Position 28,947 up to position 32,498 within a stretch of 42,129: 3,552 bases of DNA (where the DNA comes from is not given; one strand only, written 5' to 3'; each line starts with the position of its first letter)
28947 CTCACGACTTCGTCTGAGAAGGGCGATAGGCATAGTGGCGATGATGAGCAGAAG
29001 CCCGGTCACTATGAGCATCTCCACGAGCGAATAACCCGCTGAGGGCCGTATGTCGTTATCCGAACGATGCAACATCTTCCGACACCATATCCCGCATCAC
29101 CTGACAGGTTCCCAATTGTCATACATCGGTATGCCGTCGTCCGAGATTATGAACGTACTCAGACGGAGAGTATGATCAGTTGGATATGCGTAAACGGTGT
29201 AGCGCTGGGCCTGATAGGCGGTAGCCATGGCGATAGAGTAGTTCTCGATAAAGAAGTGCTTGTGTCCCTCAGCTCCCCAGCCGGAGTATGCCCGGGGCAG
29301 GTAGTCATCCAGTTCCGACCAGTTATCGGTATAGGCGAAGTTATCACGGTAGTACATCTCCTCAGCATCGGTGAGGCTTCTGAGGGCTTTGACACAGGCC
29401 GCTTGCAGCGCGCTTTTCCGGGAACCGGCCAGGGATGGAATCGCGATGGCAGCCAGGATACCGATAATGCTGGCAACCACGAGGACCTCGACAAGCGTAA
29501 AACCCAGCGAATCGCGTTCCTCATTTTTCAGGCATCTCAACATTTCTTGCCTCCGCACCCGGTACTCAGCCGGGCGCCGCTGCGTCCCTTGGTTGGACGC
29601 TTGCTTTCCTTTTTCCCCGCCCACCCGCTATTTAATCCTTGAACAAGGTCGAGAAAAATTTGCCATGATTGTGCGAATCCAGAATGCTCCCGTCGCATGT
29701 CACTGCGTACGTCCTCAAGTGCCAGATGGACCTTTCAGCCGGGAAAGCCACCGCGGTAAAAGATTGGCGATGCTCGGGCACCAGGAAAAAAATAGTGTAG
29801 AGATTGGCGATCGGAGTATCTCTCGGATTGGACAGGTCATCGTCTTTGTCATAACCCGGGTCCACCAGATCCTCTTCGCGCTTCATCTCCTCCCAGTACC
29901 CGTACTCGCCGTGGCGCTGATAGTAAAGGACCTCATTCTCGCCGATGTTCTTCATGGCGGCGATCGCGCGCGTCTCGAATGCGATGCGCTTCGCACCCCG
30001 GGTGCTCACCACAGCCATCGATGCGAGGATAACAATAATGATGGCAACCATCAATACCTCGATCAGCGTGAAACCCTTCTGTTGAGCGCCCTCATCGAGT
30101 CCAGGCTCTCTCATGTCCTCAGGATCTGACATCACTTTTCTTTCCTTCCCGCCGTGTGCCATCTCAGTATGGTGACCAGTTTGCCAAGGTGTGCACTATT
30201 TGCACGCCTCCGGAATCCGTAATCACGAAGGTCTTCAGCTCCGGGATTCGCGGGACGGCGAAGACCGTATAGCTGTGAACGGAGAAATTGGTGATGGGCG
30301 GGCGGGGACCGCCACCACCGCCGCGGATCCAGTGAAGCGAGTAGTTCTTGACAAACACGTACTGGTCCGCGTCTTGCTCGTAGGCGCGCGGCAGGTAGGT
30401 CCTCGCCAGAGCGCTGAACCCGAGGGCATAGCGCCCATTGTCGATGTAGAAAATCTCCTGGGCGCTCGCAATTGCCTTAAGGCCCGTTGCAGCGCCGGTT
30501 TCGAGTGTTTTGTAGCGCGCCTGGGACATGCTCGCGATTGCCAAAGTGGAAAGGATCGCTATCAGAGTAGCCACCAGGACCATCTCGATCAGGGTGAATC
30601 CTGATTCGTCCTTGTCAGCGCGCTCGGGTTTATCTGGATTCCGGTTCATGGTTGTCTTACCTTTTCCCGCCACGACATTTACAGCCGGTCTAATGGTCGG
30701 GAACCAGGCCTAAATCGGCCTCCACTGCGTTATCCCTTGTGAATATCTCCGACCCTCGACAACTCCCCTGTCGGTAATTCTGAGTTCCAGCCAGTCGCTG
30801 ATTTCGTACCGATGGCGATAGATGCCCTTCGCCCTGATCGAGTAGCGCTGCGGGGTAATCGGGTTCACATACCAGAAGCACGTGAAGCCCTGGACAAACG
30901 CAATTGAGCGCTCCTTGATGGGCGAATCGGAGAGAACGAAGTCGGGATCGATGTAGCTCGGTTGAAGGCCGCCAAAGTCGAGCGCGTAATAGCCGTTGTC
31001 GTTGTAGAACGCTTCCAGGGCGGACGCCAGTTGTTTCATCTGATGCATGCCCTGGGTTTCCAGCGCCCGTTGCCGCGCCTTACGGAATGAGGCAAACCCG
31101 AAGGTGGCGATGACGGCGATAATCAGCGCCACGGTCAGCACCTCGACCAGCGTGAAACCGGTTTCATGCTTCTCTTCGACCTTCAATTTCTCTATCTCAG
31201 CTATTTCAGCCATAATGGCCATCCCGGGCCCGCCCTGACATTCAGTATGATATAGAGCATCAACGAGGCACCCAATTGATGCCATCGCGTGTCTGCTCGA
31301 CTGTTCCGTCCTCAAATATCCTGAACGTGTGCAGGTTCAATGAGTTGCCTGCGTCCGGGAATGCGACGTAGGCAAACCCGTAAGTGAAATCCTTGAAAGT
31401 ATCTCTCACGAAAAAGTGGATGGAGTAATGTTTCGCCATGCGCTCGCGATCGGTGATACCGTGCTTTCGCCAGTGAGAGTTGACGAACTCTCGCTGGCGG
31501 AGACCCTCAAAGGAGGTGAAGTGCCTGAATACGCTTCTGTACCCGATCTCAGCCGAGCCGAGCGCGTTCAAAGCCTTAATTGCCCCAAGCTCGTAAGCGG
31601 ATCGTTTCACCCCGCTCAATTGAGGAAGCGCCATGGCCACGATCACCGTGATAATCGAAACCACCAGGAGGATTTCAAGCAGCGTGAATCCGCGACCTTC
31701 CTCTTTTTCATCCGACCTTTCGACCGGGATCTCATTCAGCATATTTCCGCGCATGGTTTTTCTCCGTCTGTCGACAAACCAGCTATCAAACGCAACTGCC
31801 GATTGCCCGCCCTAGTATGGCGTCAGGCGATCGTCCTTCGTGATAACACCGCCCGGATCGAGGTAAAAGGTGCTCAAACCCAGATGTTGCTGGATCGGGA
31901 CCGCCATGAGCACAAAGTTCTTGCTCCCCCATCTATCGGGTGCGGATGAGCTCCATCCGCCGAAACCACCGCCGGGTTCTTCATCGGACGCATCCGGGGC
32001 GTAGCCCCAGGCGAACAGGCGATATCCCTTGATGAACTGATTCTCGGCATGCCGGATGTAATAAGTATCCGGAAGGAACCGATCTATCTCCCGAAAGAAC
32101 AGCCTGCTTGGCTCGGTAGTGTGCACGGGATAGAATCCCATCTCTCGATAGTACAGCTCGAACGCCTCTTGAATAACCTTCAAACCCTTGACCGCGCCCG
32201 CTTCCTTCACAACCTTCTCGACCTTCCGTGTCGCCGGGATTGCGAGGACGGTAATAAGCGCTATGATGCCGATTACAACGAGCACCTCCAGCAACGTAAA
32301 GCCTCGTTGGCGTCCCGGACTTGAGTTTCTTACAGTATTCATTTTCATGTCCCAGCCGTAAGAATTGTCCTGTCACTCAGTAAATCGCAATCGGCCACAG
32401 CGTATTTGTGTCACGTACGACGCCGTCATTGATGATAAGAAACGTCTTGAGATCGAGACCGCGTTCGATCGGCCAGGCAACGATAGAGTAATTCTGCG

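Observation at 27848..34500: Twelve consecutive, divergent prepilin paralogs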

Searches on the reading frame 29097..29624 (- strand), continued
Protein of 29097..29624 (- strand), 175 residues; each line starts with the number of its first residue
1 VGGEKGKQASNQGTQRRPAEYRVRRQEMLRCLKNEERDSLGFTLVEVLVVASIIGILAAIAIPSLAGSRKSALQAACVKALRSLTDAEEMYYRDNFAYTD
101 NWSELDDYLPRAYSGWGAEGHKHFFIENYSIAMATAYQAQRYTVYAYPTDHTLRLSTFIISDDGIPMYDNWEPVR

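Call 52: find_encoding_contigs(protein=P0072, flank=10000, max_places=2)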
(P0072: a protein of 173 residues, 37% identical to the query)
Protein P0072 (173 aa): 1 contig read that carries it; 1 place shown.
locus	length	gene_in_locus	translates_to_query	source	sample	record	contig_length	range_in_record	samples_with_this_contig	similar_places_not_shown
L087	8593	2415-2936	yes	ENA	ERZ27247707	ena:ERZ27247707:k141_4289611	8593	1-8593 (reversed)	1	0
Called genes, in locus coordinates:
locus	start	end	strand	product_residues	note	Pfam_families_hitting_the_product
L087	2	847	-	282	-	?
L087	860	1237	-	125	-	PF01648:ACPS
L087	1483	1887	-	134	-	PF00072:Response_reg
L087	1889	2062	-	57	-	-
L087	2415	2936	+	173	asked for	PF07963:N_methyl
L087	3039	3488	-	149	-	PF02580:Tyr_Deacylase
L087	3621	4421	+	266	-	PF00149:Metallophos (weak)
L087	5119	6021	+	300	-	PF00037:Fer4 (faint), PF12837:Fer4_6 (faint), PF13237:Fer4_10 (faint), PF13247:Fer4_11, PF12838:Fer4_7 (weak), PF12797:Fer4_2 (weak), PF13187:Fer4_9 (weak)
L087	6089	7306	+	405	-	PF03916:NrfD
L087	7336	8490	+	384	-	PF14522:Cytochrome_C7 (faint), PF02085:Cytochrom_CIII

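Call 68: search_solved_structures(query=A4, max_evalue=0.01)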
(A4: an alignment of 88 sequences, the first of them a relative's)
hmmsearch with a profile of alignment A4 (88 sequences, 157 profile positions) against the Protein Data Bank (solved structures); distinct sequences matched with E-value up to 0.01: 21.
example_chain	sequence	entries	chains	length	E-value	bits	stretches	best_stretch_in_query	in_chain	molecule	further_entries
9egp_A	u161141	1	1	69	2.9e-16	63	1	10-74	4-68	Geopilin domain 1 protein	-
7tgg_A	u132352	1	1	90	1.9e-14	57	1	8-74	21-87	Geopilin domain 1 protein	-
8tj2_C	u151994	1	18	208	5.1e-12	49.1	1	17-77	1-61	Type IV major pilin protein PilA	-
2m7g_A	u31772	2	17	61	6.3e-12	48.9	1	17-74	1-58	Geopilin domain 1 protein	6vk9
6xxd_A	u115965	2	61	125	9.2e-11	45.1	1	17-75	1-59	PilA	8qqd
9laa_A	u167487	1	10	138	7.2e-09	38.9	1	8-56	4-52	Type IV pilin protein PilA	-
5wda_A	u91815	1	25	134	5.6e-08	36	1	17-76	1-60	General secretion pathway protein G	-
8tum_e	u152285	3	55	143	5e-07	32.9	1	17-60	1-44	Type IV major pilin protein PilA | Pilin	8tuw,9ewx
1oqw_A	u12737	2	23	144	5.6e-07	32.8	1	17-60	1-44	Fimbrial protein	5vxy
8p3b_A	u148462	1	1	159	6.7e-06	29.3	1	17-71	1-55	Fimbrial protein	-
5kua_A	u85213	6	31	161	7.2e-06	29.2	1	17-71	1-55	pilin | Neisseria meningitidis PilE variant SB-GATDH | Neisseria meningitidis PilE, SB-DATDH variant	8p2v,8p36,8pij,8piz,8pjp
2hi2_A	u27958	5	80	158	7.2e-06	29.2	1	17-70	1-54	Fimbrial protein | PilA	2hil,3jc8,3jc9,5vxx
1ay2_A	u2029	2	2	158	7.4e-06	29.1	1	17-70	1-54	TYPE 4 PILIN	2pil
6gv9_A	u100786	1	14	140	2e-05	27.8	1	17-48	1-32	Prepilin peptidase-dependent protein D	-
8tob_GA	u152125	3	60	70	2e-05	27.7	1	18-44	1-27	Fimbrial protein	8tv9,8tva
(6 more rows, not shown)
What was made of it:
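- Closest known: Thermus thermophilus pilA1-pilA4 pilin cluster and the major pilin PilA4. Different: Sequence similarity to PDB pilins is limited to the N-terminal helix (call 68).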

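Call 69: find_related_loci(query=A2, collection=metagenome_contigs, flank=10000)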
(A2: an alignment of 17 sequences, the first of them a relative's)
Query A2 (148 aa) in metagenome_contigs; peptide patterns used: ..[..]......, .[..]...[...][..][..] (x = any residue, [..] = any of these).
222 stretches matched a pattern; 34 encode a relative of the query (tblastn E <= 1e-3); 34 distinct loci.
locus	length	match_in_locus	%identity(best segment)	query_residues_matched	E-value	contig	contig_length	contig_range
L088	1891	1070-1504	71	1-148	3e-72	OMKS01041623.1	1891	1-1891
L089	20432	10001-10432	71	1-147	5e-69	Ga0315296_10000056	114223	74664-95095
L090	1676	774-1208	66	1-148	2e-66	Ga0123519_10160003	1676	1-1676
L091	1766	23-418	70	14-148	3e-64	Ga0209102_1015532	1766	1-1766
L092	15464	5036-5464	73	1-146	6e-61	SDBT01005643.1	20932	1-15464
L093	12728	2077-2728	71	1-148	7e-60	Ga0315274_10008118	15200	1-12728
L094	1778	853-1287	71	1-148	2e-61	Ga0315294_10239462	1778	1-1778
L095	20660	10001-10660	69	1-148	4e-59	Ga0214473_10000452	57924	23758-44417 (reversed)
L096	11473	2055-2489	70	1-148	1e-58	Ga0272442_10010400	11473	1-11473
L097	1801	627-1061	70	1-148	4e-60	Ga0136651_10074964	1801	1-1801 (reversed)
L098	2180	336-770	68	1-148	2e-58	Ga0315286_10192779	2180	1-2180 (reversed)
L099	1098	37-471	68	1-148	1e-61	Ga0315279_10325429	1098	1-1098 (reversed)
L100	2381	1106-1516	73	9-148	4e-58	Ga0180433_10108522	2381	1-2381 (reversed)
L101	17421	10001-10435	66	1-148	1e-55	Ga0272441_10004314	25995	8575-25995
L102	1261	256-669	69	7-148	4e-58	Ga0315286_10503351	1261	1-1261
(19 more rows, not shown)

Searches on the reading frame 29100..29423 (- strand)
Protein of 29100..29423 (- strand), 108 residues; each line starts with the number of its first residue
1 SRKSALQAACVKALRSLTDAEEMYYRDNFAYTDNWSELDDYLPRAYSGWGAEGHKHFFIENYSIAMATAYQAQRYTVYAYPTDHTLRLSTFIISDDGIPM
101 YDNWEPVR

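Call 46: search_protein_representatives(alignment_id=A3)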
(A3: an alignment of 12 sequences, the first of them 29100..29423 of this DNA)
Query: 12 sequences, 120 profile positions. Proteins with E-value up to 0.001 (for the whole library): 251; up to 1e-10: 27; up to 1e-30: 0. The best 150 are listed.
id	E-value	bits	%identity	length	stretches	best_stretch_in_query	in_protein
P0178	1.4e-23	99.5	-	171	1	1-108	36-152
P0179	9.3e-22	93.6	-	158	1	1-118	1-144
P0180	4.8e-21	91.3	-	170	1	1-119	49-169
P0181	6.1e-21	91.0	-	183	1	1-120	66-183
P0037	1.8e-19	86.3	-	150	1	1-107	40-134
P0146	3.2e-19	85.4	-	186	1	2-113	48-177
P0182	3.6e-19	85.2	-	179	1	2-116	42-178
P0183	1.8e-18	83.0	-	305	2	6-108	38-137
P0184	8.9e-17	77.5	-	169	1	2-119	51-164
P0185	1.1e-16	77.2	-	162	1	2-113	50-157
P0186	1.7e-15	73.4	-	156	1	1-108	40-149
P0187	2.5e-15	72.9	-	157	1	2-110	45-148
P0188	4.3e-15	72.1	-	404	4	13-49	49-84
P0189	1.4e-14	70.4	-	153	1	2-109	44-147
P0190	1.4e-14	70.4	-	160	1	1-112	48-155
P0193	1.3e-13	67.3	-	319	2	7-105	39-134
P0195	4.4e-13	65.6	-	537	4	14-118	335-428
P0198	7.9e-12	61.6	-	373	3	7-113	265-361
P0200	1.2e-11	61.0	-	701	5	64-108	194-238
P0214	3.3e-09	53.1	-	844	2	7-114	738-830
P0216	4.5e-09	52.7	-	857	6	12-77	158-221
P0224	1.8e-08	50.7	-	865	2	2-113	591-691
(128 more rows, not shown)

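Call 48: search_protein_families(library=pfam, proteins=[P0188, P0195, P0200, P0216, P0183, P0193, P0214, P0224, P0198, P0178], max_evalue=0.01)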
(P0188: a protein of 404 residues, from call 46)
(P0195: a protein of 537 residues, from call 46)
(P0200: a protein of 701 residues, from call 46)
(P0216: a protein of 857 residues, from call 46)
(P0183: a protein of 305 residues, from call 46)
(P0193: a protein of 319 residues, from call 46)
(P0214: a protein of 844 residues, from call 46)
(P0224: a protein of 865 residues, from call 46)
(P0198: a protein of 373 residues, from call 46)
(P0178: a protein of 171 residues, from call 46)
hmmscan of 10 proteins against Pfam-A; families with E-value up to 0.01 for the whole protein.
P0188 (404 aa): 0 families

P0195 (537 aa): 1 family
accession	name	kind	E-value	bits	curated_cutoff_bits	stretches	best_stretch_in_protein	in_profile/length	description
PF16732.10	ComP_DUS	-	1.2e-10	42.5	27.3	0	219-287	15-77/87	Type IV minor pilin ComP, DNA uptake sequence receptor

P0200 (701 aa): 1 family
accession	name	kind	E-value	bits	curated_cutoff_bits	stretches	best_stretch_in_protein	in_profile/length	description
PF07675.18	Cleaved_Adhesin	-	0.007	16.8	21.4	0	661-683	144-166/174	Cleaved Adhesin Domain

P0216 (857 aa): 1 family
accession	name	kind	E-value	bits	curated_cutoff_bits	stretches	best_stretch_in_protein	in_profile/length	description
PF16734.10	Pilin_GH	-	1.7e-06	28.8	28.9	0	156-189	4-37/114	Type IV pilin-like G and H, putative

P0183 (305 aa): 0 families

P0193 (319 aa): 0 families

P0214 (844 aa): 1 family
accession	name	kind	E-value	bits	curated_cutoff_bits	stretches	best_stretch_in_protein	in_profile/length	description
PF11453.13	DUF2950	-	1.2e-08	34.9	20.2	1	644-679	215-250/274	Protein of unknown function (DUF2950)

P0224 (865 aa): 1 family
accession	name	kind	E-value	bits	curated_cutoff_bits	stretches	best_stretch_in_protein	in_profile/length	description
PF11832.13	DUF3352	-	3.8e-05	22.9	26.8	1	331-539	35-243/536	Protein of unknown function (DUF3352)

P0198 (373 aa): 1 family
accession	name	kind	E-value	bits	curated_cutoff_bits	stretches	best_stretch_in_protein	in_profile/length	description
PF11453.13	DUF2950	-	3.5e-06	26.8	20.2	0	211-237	221-247/274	Protein of unknown function (DUF2950)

P0178 (171 aa): 0 families

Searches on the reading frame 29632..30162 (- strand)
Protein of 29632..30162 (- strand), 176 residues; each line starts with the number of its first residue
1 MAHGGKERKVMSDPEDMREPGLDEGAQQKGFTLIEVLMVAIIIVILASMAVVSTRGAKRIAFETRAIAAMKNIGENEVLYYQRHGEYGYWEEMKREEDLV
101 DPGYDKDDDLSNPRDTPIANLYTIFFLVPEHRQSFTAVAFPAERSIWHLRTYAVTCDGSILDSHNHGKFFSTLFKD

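Call 5: search_protein_families(library=pfam, proteins=[window:29632-30162:-], max_evalue=0.1)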
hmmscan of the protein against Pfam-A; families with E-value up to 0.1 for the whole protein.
window:29632-30162:- (176 aa): 1 family
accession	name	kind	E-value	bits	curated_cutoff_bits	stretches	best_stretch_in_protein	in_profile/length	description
PF07963.17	N_methyl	-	1.5e-06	28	21.2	1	27-50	3-26/27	Prokaryotic N-terminal methylation motif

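Call 25: search_protein_families(library=ncbifam, proteins=[window:29632-30132:-], max_evalue=0.01)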
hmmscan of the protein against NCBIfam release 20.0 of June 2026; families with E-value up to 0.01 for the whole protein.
window:29632-30132:- (166 aa): 10 families
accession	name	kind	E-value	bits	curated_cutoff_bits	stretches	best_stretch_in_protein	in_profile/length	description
TIGR01708.2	typeII_sec_gspH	equivalog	5.9e-07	29.6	80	1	18-48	1-31/169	type II secretion system minor pseudopilin GspH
TIGR02532.1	IV_pilin_GFxxxE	domain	6.8e-07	28.9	16.3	1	18-41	1-24/24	prepilin-type N-terminal cleavage/methylation domain-containing protein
NF040999.1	pilin_ComGC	equivalog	7e-05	22.9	75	1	18-90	1-73/84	competence type IV pilus major pilin ComGC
NF040982.1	ComGD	equivalog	0.00011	22.6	70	1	18-46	1-29/139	competence type IV pilus minor pilin ComGD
NF041013.1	T4P_ComGE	equivalog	0.00027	21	49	1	17-79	2-65/83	competence type IV pilus minor pilin ComGE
NF007862.0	PRK10574.1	equivalog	0.00054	20.1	138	1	17-46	3-32/145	prepilin peptidase-dependent pilin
TIGR01710.1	typeII_sec_gspG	equivalog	0.0011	19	88.85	1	19-66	1-48/134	type II secretion system major pseudopilin GspG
NF006453.0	PRK08808.1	equivalog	0.0016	17.6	295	1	17-60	5-48/211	type II secretion system protein J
NF007800.0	PRK10506.1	equivalog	0.002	18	158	1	16-41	6-31/163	prepilin peptidase-dependent protein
NF041775.1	typeIV_PilA_Myxo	equivalog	0.0068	16.4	400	1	17-42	9-34/214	type IV pilin protein PilA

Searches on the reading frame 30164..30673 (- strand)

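Call 5: search_protein_families(library=pfam, proteins=[window:30164-30673:-], max_evalue=0.1)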
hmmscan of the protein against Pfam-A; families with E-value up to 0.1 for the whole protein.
window:30164-30673:- (169 aa): 2 families
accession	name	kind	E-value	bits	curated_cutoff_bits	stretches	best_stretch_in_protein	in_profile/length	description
PF07963.17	N_methyl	-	2.6e-06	27.2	21.2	1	21-45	2-26/27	Prokaryotic N-terminal methylation motif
PF04964.19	Flp_Fap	-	0.044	14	32.2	1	21-46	3-28/46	Flp/Fap pilin component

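Call 25: search_protein_families(library=ncbifam, proteins=[window:30164-30649:-], max_evalue=0.01)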
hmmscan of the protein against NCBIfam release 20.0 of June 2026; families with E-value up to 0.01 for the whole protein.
window:30164-30649:- (161 aa): 10 families
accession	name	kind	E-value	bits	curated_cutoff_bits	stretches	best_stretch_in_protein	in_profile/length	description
NF041775.1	typeIV_PilA_Myxo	equivalog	1.6e-08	34.8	400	1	14-75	9-70/214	type IV pilin protein PilA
TIGR01708.2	typeII_sec_gspH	equivalog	7.2e-08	32.6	80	1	15-80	1-67/169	type II secretion system minor pseudopilin GspH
NF040999.1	pilin_ComGC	equivalog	1.2e-07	31.8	75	1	16-75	2-61/84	competence type IV pilus major pilin ComGC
TIGR01710.1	typeII_sec_gspG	equivalog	1.6e-06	28.1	88.85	1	16-75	1-60/134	type II secretion system major pseudopilin GspG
NF040982.1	ComGD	equivalog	2.1e-05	24.9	70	1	15-50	1-35/139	competence type IV pilus minor pilin ComGD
TIGR02532.1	IV_pilin_GFxxxE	domain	5.4e-05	22.9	16.3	1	16-38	2-24/24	prepilin-type N-terminal cleavage/methylation domain-containing protein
NF007862.0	PRK10574.1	equivalog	0.00016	21.9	138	1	15-44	4-33/145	prepilin peptidase-dependent pilin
NF007800.0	PRK10506.1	equivalog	0.0035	17.2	158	1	12-53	5-47/163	prepilin peptidase-dependent protein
NF041013.1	T4P_ComGE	equivalog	0.0056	16.8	49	1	16-47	4-35/83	competence type IV pilus minor pilin ComGE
NF047827.1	T3SSXpsH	equivalog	0.0074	16.1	160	1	17-43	2-28/145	type II secretion system protein XpsH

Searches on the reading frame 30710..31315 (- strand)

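Call 5: search_protein_families(library=pfam, proteins=[window:30710-31315:-], max_evalue=0.1)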
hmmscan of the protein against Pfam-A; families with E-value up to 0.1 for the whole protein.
window:30710-31315:- (201 aa): 1 family
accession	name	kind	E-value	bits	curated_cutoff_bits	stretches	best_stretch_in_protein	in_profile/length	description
PF07963.17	N_methyl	-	0.00019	21.3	21.2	1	50-72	3-25/27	Prokaryotic N-terminal methylation motif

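Call 25: search_protein_families(library=ncbifam, proteins=[window:30710-31222:-], max_evalue=0.01)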
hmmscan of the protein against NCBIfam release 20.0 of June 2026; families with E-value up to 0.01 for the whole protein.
window:30710-31222:- (170 aa): 8 families
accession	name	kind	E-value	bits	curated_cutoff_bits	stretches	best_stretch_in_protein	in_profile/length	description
TIGR01710.1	typeII_sec_gspG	equivalog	6.7e-07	29.4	88.85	1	22-88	2-68/134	type II secretion system major pseudopilin GspG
TIGR01708.2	typeII_sec_gspH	equivalog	1.5e-05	25.1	80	1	21-69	2-51/169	type II secretion system minor pseudopilin GspH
NF040982.1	ComGD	equivalog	9.5e-05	22.8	70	1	21-64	2-45/139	competence type IV pilus minor pilin ComGD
NF007800.0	PRK10506.1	equivalog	0.0001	22.2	158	1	17-67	5-55/163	prepilin peptidase-dependent protein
NF041775.1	typeIV_PilA_Myxo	equivalog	0.00033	20.7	400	1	20-80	10-70/214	type IV pilin protein PilA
TIGR02532.1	IV_pilin_GFxxxE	domain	0.00047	19.9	16.3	1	21-42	2-23/24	prepilin-type N-terminal cleavage/methylation domain-containing protein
NF007862.0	PRK10574.1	equivalog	0.00075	19.6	138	1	19-69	3-53/145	prepilin peptidase-dependent pilin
NF006453.0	PRK08808.1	equivalog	0.01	14.9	295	0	18-72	4-58/211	type II secretion system protein J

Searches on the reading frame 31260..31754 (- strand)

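Call 5: search_protein_families(library=pfam, proteins=[window:31260-31754:-], max_evalue=0.1)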
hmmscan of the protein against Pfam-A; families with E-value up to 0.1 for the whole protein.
window:31260-31754:- (164 aa): 2 families
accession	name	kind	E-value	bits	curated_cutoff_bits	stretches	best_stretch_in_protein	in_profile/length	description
PF07963.17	N_methyl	-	0.00032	20.6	21.2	1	21-43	5-27/27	Prokaryotic N-terminal methylation motif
PF25663.1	NCLDV_minor_capsid_P6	-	0.0037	17.5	27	1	90-159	123-190/220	Nucleocytoplasmic large DNA virus minor capsid protein P6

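Call 25: search_protein_families(library=ncbifam, proteins=[window:31260-31754:-], max_evalue=0.01)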
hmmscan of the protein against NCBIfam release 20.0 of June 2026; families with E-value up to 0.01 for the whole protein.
window:31260-31754:- (164 aa): 9 families
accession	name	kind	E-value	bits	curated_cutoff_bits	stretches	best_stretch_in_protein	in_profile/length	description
NF041013.1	T4P_ComGE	equivalog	1.8e-06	28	49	1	21-65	4-49/83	competence type IV pilus minor pilin ComGE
TIGR01710.1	typeII_sec_gspG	equivalog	1.3e-05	25.3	88.85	1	21-74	1-54/134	type II secretion system major pseudopilin GspG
NF040999.1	pilin_ComGC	equivalog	2.4e-05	24.4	75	1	21-57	2-38/84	competence type IV pilus major pilin ComGC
TIGR01708.2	typeII_sec_gspH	equivalog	2.8e-05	24.2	80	1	21-46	2-27/169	type II secretion system minor pseudopilin GspH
TIGR02532.1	IV_pilin_GFxxxE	domain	5.2e-05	22.9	16.3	1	21-43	2-24/24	prepilin-type N-terminal cleavage/methylation domain-containing protein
NF041775.1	typeIV_PilA_Myxo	equivalog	7.1e-05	22.9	400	1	20-70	10-60/214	type IV pilin protein PilA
NF040982.1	ComGD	equivalog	0.00031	21.2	70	1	21-44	2-25/139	competence type IV pilus minor pilin ComGD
NF007862.0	PRK10574.1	equivalog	0.00031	20.9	138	1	19-48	3-32/145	prepilin peptidase-dependent pilin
TIGR02596.1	TIGR02596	subfamily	0.00083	19.5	70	1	23-52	1-30/196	Verru_Chthon cassette protein D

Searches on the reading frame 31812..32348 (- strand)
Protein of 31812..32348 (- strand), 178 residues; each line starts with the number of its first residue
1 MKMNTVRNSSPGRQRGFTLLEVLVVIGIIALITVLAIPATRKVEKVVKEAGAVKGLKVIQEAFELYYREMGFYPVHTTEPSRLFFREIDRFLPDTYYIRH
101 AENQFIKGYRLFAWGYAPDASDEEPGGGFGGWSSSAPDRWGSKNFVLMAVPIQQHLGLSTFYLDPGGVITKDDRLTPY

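Call 5: search_protein_families(library=pfam, proteins=[window:31812-32348:-], max_evalue=0.1)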
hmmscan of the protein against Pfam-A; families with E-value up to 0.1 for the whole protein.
window:31812-32348:- (178 aa): 1 family
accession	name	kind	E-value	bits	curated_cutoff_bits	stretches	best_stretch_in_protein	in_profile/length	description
PF07963.17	N_methyl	-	6e-08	32.4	21.2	1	13-36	3-26/27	Prokaryotic N-terminal methylation motif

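Call 25: search_protein_families(library=ncbifam, proteins=[window:31812-32348:-], max_evalue=0.01)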
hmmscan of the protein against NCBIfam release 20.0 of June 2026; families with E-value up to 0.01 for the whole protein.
window:31812-32348:- (178 aa): 13 families
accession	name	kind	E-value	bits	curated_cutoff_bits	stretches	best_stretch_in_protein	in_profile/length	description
NF040999.1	pilin_ComGC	equivalog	1.2e-08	35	75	1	15-67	2-54/84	competence type IV pilus major pilin ComGC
NF041013.1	T4P_ComGE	equivalog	1.6e-08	34.5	49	1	14-75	3-65/83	competence type IV pilus minor pilin ComGE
TIGR01710.1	typeII_sec_gspG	equivalog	3.2e-08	33.7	88.85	1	15-76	1-62/134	type II secretion system major pseudopilin GspG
TIGR02532.1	IV_pilin_GFxxxE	domain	1.1e-06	28.2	16.3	1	14-37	1-24/24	prepilin-type N-terminal cleavage/methylation domain-containing protein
NF041775.1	typeIV_PilA_Myxo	equivalog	1.4e-06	28.4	400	1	12-74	8-70/214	type IV pilin protein PilA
NF007862.0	PRK10574.1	equivalog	1.6e-06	28.3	138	1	13-42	3-32/145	prepilin peptidase-dependent pilin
TIGR01708.2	typeII_sec_gspH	equivalog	1.8e-05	24.8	80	1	14-41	1-28/169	type II secretion system minor pseudopilin GspH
NF040982.1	ComGD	equivalog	0.00054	20.4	70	1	14-49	1-36/139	competence type IV pilus minor pilin ComGD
NF007800.0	PRK10506.1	equivalog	0.0022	17.8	158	1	12-35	6-29/163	prepilin peptidase-dependent protein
TIGR02599.1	TIGR02599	subfamily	0.0022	17.3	256.5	1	16-108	1-96/361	Verru_Chthon cassette protein C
TIGR02596.1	TIGR02596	subfamily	0.0045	17.1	70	1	17-42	1-26/196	Verru_Chthon cassette protein D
TIGR01711.1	gspJ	equivalog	0.0054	16.6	64.85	1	15-47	1-30/192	type II secretion system minor pseudopilin GspJ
NF041002.1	pilin_ComGF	equivalog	0.0059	16.8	80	1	14-48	1-35/139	competence type IV pilus minor pilin ComGF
